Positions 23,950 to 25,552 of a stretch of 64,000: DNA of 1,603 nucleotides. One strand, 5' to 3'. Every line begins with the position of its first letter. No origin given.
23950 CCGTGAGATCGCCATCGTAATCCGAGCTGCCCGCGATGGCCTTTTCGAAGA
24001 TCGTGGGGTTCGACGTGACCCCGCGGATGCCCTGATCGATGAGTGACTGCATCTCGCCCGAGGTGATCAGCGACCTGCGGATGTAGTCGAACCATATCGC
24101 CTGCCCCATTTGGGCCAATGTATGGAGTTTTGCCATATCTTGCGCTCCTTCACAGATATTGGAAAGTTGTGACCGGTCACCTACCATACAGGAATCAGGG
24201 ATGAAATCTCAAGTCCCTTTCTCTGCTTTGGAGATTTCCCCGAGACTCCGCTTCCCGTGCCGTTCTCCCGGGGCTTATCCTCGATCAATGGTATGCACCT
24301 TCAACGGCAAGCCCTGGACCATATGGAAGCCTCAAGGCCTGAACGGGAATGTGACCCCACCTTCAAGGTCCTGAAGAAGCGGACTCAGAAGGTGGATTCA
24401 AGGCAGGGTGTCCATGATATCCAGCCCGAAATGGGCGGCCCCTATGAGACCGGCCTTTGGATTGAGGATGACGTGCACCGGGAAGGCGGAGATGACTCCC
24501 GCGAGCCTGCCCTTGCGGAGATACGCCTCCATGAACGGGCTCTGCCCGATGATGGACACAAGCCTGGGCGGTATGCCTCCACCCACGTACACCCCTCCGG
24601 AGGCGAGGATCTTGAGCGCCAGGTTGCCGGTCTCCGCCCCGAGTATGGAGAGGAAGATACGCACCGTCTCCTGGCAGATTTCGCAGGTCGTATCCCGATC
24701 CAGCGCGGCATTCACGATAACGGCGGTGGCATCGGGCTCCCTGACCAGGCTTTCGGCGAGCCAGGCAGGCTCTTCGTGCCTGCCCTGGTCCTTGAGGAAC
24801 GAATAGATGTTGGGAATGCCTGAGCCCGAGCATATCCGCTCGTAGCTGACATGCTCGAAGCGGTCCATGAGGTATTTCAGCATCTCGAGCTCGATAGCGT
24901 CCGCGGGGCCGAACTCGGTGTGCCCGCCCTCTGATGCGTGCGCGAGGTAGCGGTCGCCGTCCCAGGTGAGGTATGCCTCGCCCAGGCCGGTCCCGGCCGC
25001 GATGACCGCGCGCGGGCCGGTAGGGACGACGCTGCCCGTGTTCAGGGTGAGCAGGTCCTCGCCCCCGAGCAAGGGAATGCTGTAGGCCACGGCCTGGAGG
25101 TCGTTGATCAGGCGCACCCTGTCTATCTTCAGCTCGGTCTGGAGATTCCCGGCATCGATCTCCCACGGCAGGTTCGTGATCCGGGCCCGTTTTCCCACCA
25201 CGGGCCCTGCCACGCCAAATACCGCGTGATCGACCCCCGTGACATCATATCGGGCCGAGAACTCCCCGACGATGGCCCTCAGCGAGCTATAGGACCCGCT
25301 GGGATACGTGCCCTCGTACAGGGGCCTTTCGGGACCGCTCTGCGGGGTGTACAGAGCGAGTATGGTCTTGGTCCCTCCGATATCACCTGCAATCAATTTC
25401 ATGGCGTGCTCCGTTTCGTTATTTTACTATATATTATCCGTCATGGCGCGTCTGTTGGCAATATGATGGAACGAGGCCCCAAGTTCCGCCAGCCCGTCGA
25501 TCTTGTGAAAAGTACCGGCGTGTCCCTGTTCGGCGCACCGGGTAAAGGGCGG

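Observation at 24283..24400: Unannotated 100-120 nt intergenic repeat family (copy A, between glk and tal-pgi)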

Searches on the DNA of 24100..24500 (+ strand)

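Call 9: search_rna_families(source=window, start=24100, end=24500, threshold=evalue, max_evalue=10)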
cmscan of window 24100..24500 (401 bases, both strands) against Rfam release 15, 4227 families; matches with E-value up to 10: 1.
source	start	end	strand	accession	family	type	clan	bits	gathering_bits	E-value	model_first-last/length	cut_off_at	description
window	24388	24436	+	RF01121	sR38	Gene; snRNA; snoRNA; CD-box;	-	10.2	50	6.7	1-59/59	no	Small nucleolar RNA sR38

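Call 39: search_dna_similar(query=window:24283-24400:+, collection=plasmids, mode=distant, max_evalue=0.01)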
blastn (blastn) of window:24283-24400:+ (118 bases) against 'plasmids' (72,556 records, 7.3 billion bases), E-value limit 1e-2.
No match.

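Call 40: search_dna_similar(query=window:24283-24400:+, collection=phages, mode=distant, max_evalue=0.01)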
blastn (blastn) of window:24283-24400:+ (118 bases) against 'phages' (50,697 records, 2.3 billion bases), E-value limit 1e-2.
No match.

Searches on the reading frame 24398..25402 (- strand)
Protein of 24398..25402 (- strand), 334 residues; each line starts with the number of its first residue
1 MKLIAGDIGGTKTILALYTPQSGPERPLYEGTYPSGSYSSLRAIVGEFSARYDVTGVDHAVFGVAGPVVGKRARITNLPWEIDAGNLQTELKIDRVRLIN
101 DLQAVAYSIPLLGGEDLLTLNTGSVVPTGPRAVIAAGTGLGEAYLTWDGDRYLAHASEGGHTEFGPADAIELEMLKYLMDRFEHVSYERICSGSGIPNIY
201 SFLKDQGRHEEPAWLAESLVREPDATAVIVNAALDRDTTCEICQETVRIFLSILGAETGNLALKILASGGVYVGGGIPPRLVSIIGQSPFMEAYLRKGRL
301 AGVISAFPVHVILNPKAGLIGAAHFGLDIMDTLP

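Call 32: find_encoding_contigs(protein=window:24398-25402:-, flank=10000, max_places=10)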
Protein window:24398-25402:- (334 aa): no gene with exactly this product is on record in the collection.

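Call 33: find_homologous_proteins(query=window:24398-25402:-, max_evalue=1e-30)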
Query window:24398-25402:- (334 aa): 7996 proteins with E <= 1e-30 among 8000 candidates; the best 120 are listed.
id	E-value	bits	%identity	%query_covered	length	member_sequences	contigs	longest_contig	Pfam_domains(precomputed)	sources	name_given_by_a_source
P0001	1.6e-197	673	90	100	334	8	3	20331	PF02685.23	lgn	-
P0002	4.1e-194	662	88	100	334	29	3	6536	PF02685.23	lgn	-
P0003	1.6e-191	654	88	100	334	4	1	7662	PF02685.23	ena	-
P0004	4.4e-166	570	76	100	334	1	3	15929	PF02685.23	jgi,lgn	jgi:glucokinase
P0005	7.4e-159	546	72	100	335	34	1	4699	PF02685.23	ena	-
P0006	1.4e-151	523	69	100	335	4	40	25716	PF02685.23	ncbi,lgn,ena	-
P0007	1.5e-150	519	69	100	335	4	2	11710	PF02685.23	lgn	-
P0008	6.1e-128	445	59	100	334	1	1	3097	PF02685.23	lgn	-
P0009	1.4e-127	444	60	99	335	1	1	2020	PF02685.23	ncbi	-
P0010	2.8e-127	443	60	99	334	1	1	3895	PF02685.23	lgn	-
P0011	1.1e-126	441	59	98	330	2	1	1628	PF02685.23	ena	-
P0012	2.7e-126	439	60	99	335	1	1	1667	PF02685.23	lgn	-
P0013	4.5e-126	439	58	100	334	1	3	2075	PF02685.23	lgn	-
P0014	1.6e-125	437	59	99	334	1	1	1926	PF02685.23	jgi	jgi:glucokinase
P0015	3.4e-125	436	59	98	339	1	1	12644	PF02685.23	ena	-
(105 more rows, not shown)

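Call 34: find_encoding_contigs(protein=P0001, flank=10000, max_places=10)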
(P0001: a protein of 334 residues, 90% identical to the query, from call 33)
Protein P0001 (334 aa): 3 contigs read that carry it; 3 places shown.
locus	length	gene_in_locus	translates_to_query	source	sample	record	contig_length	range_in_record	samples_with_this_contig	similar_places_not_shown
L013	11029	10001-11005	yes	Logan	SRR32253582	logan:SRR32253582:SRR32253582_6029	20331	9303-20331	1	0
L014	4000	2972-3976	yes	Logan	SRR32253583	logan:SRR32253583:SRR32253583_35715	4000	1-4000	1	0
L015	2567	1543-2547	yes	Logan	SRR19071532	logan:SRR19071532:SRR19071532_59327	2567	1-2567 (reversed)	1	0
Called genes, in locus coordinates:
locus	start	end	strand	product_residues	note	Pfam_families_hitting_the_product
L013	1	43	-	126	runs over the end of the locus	PF04519:Bactofilin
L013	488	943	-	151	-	PF06803:DUF1232, PF00226:DnaJ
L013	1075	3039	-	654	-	PF02518:HATPase_c (faint), PF13589:HATPase_c_3, PF00183:HSP90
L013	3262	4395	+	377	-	PF02771:Acyl-CoA_dh_N, PF22924:ACOX_C_alpha1 (faint), PF02770:Acyl-CoA_dh_M, PF00441:Acyl-CoA_dh_1, PF08028:Acyl-CoA_dh_2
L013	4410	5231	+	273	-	PF01012:ETF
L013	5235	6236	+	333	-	PF01012:ETF, PF00766:ETF_alpha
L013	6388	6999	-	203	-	PF00258:Flavodoxin_1 (weak), PF02525:Flavodoxin_2 (weak), PF03358:FMN_red, PF12724:Flavodoxin_5 (faint)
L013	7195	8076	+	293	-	PF16575:CLP1_P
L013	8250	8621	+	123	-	-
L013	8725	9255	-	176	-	PF02677:QueH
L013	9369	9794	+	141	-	PF00072:Response_reg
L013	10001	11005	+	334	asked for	PF02685:Glucokinase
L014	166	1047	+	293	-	PF16575:CLP1_P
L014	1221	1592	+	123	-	-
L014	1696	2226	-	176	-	PF02677:QueH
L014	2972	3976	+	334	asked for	PF02685:Glucokinase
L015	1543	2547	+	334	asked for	PF02685:Glucokinase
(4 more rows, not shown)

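Call 35: find_encoding_contigs(protein=P0004, flank=10000, max_places=10)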
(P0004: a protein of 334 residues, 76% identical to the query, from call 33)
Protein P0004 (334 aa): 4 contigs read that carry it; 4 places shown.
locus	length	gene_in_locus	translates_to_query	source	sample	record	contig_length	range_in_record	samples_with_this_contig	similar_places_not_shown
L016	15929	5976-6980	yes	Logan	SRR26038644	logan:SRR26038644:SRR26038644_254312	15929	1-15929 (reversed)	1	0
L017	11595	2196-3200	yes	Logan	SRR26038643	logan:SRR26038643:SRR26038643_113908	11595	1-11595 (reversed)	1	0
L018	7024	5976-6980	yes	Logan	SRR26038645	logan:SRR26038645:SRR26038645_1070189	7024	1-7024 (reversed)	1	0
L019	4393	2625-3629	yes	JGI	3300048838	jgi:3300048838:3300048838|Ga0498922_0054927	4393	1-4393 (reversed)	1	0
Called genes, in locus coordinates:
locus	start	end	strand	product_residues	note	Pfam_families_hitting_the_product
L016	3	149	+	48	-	?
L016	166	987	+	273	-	PF01012:ETF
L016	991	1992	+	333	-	PF01012:ETF, PF00766:ETF_alpha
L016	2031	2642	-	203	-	PF00258:Flavodoxin_1 (faint), PF03358:FMN_red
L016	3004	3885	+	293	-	PF16575:CLP1_P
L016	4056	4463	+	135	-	-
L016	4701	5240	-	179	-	PF02677:QueH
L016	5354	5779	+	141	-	PF00072:Response_reg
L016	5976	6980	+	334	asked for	PF02685:Glucokinase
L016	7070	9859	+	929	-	PF00923:TAL_FSA, PF00342:PGI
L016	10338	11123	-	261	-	PF00106:adh_short, PF01370:Epimerase (weak), PF08659:KR, PF13561:adh_short_C2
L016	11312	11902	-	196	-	PF05683:Fumerase_C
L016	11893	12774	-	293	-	PF05681:Fumerase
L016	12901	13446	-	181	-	PF12804:NTP_transf_3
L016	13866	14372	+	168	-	PF01257:2Fe-2S_thioredx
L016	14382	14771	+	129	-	-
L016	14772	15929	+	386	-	?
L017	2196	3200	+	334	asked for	PF02685:Glucokinase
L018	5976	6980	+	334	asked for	PF02685:Glucokinase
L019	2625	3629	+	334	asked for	PF02685:Glucokinase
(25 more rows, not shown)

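Call 36: find_encoding_contigs(protein=P0006, flank=10000, max_places=10)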
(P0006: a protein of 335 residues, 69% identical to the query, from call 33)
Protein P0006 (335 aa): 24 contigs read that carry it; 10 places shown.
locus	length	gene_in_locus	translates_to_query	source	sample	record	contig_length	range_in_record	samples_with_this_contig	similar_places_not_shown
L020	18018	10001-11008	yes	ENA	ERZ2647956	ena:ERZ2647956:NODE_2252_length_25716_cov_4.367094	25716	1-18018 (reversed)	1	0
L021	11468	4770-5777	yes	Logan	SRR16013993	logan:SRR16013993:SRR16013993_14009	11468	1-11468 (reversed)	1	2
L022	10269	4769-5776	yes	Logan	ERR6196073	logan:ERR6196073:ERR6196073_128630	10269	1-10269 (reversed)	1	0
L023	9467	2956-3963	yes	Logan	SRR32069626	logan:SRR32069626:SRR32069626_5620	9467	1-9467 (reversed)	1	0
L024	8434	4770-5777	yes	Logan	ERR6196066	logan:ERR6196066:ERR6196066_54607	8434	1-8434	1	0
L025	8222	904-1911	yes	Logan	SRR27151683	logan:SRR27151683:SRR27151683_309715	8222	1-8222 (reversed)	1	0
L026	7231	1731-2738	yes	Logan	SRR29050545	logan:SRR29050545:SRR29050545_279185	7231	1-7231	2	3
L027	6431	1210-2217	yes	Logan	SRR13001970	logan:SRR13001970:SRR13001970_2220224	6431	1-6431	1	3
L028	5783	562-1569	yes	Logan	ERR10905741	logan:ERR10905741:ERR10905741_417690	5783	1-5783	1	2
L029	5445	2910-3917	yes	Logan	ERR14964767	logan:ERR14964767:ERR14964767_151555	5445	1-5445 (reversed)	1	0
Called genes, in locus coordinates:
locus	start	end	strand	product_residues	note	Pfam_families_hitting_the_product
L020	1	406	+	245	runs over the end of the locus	PF00881:Nitroreductase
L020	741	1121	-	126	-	PF04519:Bactofilin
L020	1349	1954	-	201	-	PF06803:DUF1232, PF00226:DnaJ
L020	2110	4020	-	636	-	PF02518:HATPase_c (weak), PF13589:HATPase_c_3, PF00183:HSP90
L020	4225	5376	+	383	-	PF02771:Acyl-CoA_dh_N, PF02770:Acyl-CoA_dh_M, PF00441:Acyl-CoA_dh_1, PF08028:Acyl-CoA_dh_2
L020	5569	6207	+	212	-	PF01012:ETF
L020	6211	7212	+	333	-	PF01012:ETF, PF00766:ETF_alpha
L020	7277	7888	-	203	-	PF00258:Flavodoxin_1 (weak), PF02525:Flavodoxin_2 (faint), PF03358:FMN_red, PF12724:Flavodoxin_5 (faint)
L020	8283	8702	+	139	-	-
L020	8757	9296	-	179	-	PF02677:QueH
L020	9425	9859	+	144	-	PF00072:Response_reg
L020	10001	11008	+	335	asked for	PF02685:Glucokinase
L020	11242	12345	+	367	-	PF00923:TAL_FSA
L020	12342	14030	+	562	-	PF00342:PGI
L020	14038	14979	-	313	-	PF04055:Radical_SAM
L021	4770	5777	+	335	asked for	PF02685:Glucokinase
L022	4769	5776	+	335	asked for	PF02685:Glucokinase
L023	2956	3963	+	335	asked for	PF02685:Glucokinase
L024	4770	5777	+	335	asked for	PF02685:Glucokinase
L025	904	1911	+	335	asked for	PF02685:Glucokinase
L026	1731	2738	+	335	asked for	PF02685:Glucokinase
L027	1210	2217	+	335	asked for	PF02685:Glucokinase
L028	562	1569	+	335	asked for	PF02685:Glucokinase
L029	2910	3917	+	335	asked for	PF02685:Glucokinase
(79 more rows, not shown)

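Call 55: find_encoding_contigs(protein=P0003, flank=10000, max_places=10)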
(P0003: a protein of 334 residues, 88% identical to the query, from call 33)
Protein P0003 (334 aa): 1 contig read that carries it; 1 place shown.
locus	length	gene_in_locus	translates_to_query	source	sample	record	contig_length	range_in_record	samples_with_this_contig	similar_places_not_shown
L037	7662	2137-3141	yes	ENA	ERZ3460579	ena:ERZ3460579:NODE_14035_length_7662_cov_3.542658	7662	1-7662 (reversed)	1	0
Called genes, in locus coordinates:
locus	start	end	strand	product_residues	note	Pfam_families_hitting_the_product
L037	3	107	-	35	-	?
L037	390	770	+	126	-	-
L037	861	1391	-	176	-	PF02677:QueH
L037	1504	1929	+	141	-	PF00072:Response_reg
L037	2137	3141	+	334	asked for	PF02685:Glucokinase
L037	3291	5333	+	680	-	PF00923:TAL_FSA, PF00342:PGI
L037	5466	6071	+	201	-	-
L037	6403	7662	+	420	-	?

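Call 68: find_encoding_contigs(protein=P0002, flank=10000, max_places=10)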
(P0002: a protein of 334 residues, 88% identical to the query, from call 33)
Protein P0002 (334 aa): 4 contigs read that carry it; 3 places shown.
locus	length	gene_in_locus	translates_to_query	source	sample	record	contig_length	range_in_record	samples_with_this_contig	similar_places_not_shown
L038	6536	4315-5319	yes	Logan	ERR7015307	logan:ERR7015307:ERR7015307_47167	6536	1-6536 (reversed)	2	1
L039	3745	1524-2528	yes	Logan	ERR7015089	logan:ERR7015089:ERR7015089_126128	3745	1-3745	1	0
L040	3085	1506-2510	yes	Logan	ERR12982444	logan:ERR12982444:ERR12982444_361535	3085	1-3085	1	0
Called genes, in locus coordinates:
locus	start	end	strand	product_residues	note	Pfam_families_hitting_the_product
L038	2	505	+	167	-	?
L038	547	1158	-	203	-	PF00258:Flavodoxin_1, PF02525:Flavodoxin_2 (weak), PF03358:FMN_red, PF12724:Flavodoxin_5 (faint)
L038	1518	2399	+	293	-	PF16575:CLP1_P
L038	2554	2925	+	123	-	-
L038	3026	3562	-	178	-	PF02677:QueH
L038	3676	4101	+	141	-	PF00072:Response_reg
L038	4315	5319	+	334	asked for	PF02685:Glucokinase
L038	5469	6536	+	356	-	?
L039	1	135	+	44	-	?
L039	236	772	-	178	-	PF02677:QueH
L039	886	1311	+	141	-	PF00072:Response_reg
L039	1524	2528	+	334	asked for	PF02685:Glucokinase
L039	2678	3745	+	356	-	?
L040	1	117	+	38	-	?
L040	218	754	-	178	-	PF02677:QueH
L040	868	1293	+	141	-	PF00072:Response_reg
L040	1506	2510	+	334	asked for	PF02685:Glucokinase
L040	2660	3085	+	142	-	?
